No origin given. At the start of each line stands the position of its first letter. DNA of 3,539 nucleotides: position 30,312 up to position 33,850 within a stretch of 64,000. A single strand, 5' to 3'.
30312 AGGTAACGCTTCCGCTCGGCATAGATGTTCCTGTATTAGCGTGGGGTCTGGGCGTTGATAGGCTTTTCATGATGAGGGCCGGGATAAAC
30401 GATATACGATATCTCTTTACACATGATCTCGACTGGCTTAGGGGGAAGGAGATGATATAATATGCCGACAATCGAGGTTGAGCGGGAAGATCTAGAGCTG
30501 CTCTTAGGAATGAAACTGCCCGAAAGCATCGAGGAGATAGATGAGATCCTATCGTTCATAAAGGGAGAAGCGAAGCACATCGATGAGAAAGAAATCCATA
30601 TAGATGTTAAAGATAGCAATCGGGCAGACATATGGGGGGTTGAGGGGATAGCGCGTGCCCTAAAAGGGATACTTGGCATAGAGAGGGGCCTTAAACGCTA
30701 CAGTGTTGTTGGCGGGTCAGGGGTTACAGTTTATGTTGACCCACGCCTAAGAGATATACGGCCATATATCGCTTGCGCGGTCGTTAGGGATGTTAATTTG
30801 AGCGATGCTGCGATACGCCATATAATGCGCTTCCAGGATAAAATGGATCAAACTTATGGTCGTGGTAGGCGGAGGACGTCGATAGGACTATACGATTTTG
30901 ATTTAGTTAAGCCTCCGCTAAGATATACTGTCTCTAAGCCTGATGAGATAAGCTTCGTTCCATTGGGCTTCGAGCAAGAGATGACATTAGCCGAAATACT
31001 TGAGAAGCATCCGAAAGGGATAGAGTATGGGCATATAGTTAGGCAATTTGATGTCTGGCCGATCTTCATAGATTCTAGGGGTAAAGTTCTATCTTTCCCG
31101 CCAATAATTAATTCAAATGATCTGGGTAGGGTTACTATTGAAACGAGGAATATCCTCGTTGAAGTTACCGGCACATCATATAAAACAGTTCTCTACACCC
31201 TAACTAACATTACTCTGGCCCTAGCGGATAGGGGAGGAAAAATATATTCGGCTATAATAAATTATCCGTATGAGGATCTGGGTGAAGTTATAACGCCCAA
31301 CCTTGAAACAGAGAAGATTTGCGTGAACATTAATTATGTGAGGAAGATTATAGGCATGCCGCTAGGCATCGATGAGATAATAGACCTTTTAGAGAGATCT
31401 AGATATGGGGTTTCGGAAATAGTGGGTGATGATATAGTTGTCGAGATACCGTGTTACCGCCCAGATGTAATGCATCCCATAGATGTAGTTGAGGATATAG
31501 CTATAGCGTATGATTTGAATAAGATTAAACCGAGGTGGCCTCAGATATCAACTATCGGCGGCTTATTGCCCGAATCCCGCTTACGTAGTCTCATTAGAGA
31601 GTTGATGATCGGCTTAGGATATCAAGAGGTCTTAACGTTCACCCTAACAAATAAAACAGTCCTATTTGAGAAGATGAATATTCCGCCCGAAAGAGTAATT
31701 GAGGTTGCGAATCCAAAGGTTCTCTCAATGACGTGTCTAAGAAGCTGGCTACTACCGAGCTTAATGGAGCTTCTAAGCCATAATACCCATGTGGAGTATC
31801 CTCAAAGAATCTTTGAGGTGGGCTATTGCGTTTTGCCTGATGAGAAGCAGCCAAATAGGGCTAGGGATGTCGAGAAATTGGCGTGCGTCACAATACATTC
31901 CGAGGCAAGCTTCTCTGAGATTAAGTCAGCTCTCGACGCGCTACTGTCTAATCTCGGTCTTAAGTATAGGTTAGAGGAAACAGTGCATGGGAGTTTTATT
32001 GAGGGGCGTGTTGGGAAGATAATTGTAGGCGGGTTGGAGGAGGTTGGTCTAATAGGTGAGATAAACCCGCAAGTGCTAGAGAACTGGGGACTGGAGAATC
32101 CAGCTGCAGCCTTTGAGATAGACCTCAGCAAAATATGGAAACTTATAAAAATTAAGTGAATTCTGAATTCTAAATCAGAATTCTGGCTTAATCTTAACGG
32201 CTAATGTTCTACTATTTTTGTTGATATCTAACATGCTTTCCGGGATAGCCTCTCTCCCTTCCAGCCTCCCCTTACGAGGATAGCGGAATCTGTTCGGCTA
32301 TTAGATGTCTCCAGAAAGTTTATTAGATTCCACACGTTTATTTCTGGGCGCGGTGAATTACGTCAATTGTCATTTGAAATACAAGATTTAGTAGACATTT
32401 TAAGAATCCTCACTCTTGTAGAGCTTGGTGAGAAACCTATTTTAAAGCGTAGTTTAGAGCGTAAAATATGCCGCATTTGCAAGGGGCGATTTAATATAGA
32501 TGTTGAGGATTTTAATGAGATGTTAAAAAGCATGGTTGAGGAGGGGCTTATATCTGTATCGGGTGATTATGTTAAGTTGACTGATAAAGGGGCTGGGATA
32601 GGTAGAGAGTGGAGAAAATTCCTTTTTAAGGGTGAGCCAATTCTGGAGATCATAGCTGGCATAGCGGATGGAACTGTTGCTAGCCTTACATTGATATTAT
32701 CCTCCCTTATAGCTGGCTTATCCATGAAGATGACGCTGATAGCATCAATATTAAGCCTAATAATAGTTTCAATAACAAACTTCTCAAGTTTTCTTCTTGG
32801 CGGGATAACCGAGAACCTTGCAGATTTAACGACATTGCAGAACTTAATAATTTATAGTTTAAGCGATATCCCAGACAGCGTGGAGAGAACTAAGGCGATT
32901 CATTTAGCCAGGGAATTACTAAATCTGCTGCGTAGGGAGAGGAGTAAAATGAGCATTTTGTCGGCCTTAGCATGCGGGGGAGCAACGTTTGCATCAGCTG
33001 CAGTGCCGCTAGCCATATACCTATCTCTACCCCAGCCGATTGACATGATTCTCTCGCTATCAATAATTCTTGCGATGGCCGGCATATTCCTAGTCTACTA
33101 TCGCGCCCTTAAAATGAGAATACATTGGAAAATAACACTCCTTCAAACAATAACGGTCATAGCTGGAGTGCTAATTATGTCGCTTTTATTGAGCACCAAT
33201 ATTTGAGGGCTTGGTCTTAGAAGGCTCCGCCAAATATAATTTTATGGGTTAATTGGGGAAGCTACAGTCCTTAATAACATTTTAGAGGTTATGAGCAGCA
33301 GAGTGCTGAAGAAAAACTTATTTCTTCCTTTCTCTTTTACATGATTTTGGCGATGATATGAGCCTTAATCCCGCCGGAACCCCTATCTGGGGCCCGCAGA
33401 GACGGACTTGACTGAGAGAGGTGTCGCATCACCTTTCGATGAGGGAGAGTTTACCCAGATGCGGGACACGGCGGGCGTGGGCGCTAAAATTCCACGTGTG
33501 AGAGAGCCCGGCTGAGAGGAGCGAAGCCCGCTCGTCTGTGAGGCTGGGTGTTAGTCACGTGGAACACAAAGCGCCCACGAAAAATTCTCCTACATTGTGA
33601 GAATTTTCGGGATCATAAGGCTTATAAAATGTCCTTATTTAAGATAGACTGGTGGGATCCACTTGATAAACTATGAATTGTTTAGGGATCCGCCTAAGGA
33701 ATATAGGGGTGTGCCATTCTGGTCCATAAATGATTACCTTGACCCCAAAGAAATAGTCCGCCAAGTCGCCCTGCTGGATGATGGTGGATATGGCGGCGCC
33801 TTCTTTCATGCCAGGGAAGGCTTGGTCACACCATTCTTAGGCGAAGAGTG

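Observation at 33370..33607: Unannotated GC-rich RNA: two K-turn hairpins each followed by ACA (double H/ACA-type guide with unusual outer clamps)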

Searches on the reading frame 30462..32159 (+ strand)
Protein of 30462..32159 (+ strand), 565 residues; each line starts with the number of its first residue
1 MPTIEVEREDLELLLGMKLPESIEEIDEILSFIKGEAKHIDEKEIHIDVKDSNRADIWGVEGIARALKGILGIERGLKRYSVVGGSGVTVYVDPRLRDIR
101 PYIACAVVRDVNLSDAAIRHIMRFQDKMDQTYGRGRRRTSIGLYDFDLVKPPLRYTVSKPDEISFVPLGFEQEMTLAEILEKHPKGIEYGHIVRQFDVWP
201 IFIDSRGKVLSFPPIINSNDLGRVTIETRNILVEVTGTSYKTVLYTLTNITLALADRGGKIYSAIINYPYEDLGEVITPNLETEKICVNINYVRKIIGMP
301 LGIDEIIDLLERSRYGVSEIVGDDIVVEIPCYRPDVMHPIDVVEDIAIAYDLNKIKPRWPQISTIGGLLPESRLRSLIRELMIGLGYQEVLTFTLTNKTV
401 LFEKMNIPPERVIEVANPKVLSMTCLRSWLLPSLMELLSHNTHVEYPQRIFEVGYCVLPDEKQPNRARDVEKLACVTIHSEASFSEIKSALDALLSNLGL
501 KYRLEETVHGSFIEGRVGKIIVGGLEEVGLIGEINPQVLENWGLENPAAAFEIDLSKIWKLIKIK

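Call 8: search_protein_families(library=pfam, proteins=[window:30462-32159:+])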
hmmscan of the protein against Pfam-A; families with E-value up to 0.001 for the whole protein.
window:30462-32159:+ (565 aa): 3 families
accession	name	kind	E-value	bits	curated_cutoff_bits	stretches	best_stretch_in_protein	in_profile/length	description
PF17759.6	tRNA_synthFbeta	-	8.3e-43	146.8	22.4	1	355-555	1-214/214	Phenylalanyl tRNA synthetase beta chain CLM domain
PF03484.21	B5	-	4.9e-19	68.7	28.6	1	288-350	3-65/67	tRNA synthetase B5 domain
PF01409.25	tRNA-synt_2d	-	1.2e-05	25.4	19.8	1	366-553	14-217/246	tRNA synthetases class II core domain (F)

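Call 11: find_related_loci(query=window:30462-32159:+, collection=genome_contigs, flank=6000)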
Query window:30462-32159:+ (565 aa) in genome_contigs; peptide patterns used: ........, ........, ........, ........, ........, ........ (x = any residue, [..] = any of these).
152 stretches matched a pattern; 21 encode a relative of the query (tblastn E <= 1e-3); 21 distinct loci.
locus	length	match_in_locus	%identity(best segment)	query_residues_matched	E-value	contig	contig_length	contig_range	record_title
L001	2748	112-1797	84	1-563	0e+0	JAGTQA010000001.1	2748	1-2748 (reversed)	MAG: Candidatus Bathyarchaeota archaeon isolate JZ_bin_14 JZ_bin_14_NODE_6978, whole genome shotgun sequence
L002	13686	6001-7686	80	1-563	0e+0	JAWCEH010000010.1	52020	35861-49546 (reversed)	MAG: Candidatus Bathyarchaeia archaeon isolate JZ-1_201912_bins_83 JZ-1_201912_bins_83_scaffold_10, whole genome shotgun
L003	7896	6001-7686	78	1-563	0e+0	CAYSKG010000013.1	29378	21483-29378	MAG TPA_asm: uncultured Candidatus Bathyarchaeia archaeon isolate binchicken_co184_659 genome assembly, contig: NODE_228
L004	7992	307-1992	78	1-563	0e+0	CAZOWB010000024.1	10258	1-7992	MAG TPA_asm: uncultured Candidatus Bathyarchaeia archaeon isolate binchicken_co6_461 genome assembly, contig: NODE_8053_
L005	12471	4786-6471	76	1-563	0e+0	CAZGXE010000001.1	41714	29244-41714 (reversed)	MAG TPA_asm: uncultured Candidatus Bathyarchaeia archaeon isolate binchicken_co6_429 genome assembly, contig: NODE_580_l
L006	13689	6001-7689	76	1-563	0e+0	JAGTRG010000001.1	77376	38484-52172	MAG: Candidatus Bathyarchaeota archaeon isolate JZ-2_2_bin_4.3.1 JZ-2_2_bin_4.3.1_NODE_1, whole genome shotgun sequence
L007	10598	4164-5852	76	1-563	0e+0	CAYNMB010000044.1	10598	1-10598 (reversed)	MAG TPA_asm: uncultured Candidatus Bathyarchaeia archaeon isolate binchicken_co184_344 genome assembly, contig: NODE_123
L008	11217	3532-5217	73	1-563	0e+0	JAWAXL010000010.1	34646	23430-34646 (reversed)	MAG: Candidatus Bathyarchaeia archaeon isolate ZZQ_201803_bins_111 ZZQ_201803_bins_111_scaffold_10, whole genome shotgun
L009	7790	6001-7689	74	1-563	0e+0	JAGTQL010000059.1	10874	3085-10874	MAG: Candidatus Bathyarchaeota archaeon isolate QZM_A2_bin_23 QZM_A2_bin_23_scaffold_3501_curated, whole genome shotgun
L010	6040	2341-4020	66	1-561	0e+0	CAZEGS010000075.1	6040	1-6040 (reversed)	MAG TPA_asm: uncultured Candidatus Bathyarchaeia archaeon isolate binchicken_co6_533 genome assembly, contig: NODE_17378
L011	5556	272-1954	66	1-563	0e+0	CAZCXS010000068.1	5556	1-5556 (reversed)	MAG TPA_asm: uncultured Candidatus Bathyarchaeia archaeon isolate binchicken_co6_464 genome assembly, contig: NODE_19533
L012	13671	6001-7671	67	1-558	0e+0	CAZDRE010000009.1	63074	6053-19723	MAG TPA_asm: uncultured Candidatus Bathyarchaeia archaeon isolate SRP338002_co1_87 genome assembly, contig: NODE_433_len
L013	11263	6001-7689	66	1-564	0e+0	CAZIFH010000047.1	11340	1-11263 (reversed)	MAG TPA_asm: uncultured Candidatus Bathyarchaeia archaeon isolate SRP231805_co4_128 genome assembly, contig: k141_354799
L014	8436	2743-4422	66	1-561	0e+0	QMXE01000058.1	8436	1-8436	MAG: Candidatus Bathyarchaeota archaeon isolate B71_G16 B71_Guay16_scaffold_07214, whole genome shotgun sequence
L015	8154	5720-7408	65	1-565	0e+0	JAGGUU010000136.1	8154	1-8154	MAG: Candidatus Bathyarchaeota archaeon isolate AUK082 PB_MBMC_036_c_000000000185, whole genome shotgun sequence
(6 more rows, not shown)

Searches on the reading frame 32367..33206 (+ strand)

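Call 8: search_protein_families(library=pfam, proteins=[window:32367-33206:+])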
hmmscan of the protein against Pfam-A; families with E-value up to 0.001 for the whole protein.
window:32367-33206:+ (279 aa): 1 family
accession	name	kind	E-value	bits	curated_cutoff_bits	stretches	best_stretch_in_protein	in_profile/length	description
PF14947.12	HTH_45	-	0.0002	21.7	25.5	1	41-85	28-72/77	Winged helix-turn-helix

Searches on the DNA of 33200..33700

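Call 4: search_rna_families(source=window, start=33200, end=33700, threshold=evalue, max_evalue=10, show_alignments=5)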
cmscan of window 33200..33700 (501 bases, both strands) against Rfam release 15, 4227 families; matches with E-value up to 10: 4.
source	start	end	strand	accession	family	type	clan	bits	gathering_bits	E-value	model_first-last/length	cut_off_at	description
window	33297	33335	+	RF00327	snoZ194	Gene; snRNA; snoRNA; CD-box;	-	17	50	6.4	1-108/108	no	Small nucleolar RNA Z194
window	33317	33571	+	RF00064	HgcG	Gene; snRNA; snoRNA; HACA-box;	-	14.7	77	0.067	1-276/276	no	HgcG RNA (Pab40)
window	33494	33557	+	RF01722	Pyrobac-1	Gene; sRNA;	-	14.2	40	9.4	1-60/60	no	Pyrobac-1 RNA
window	33480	33569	+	RF02207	WT1-AS_5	Gene; lncRNA;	-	11.1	80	4.4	1-79/79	no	WT1 antisense RNA conserved region 5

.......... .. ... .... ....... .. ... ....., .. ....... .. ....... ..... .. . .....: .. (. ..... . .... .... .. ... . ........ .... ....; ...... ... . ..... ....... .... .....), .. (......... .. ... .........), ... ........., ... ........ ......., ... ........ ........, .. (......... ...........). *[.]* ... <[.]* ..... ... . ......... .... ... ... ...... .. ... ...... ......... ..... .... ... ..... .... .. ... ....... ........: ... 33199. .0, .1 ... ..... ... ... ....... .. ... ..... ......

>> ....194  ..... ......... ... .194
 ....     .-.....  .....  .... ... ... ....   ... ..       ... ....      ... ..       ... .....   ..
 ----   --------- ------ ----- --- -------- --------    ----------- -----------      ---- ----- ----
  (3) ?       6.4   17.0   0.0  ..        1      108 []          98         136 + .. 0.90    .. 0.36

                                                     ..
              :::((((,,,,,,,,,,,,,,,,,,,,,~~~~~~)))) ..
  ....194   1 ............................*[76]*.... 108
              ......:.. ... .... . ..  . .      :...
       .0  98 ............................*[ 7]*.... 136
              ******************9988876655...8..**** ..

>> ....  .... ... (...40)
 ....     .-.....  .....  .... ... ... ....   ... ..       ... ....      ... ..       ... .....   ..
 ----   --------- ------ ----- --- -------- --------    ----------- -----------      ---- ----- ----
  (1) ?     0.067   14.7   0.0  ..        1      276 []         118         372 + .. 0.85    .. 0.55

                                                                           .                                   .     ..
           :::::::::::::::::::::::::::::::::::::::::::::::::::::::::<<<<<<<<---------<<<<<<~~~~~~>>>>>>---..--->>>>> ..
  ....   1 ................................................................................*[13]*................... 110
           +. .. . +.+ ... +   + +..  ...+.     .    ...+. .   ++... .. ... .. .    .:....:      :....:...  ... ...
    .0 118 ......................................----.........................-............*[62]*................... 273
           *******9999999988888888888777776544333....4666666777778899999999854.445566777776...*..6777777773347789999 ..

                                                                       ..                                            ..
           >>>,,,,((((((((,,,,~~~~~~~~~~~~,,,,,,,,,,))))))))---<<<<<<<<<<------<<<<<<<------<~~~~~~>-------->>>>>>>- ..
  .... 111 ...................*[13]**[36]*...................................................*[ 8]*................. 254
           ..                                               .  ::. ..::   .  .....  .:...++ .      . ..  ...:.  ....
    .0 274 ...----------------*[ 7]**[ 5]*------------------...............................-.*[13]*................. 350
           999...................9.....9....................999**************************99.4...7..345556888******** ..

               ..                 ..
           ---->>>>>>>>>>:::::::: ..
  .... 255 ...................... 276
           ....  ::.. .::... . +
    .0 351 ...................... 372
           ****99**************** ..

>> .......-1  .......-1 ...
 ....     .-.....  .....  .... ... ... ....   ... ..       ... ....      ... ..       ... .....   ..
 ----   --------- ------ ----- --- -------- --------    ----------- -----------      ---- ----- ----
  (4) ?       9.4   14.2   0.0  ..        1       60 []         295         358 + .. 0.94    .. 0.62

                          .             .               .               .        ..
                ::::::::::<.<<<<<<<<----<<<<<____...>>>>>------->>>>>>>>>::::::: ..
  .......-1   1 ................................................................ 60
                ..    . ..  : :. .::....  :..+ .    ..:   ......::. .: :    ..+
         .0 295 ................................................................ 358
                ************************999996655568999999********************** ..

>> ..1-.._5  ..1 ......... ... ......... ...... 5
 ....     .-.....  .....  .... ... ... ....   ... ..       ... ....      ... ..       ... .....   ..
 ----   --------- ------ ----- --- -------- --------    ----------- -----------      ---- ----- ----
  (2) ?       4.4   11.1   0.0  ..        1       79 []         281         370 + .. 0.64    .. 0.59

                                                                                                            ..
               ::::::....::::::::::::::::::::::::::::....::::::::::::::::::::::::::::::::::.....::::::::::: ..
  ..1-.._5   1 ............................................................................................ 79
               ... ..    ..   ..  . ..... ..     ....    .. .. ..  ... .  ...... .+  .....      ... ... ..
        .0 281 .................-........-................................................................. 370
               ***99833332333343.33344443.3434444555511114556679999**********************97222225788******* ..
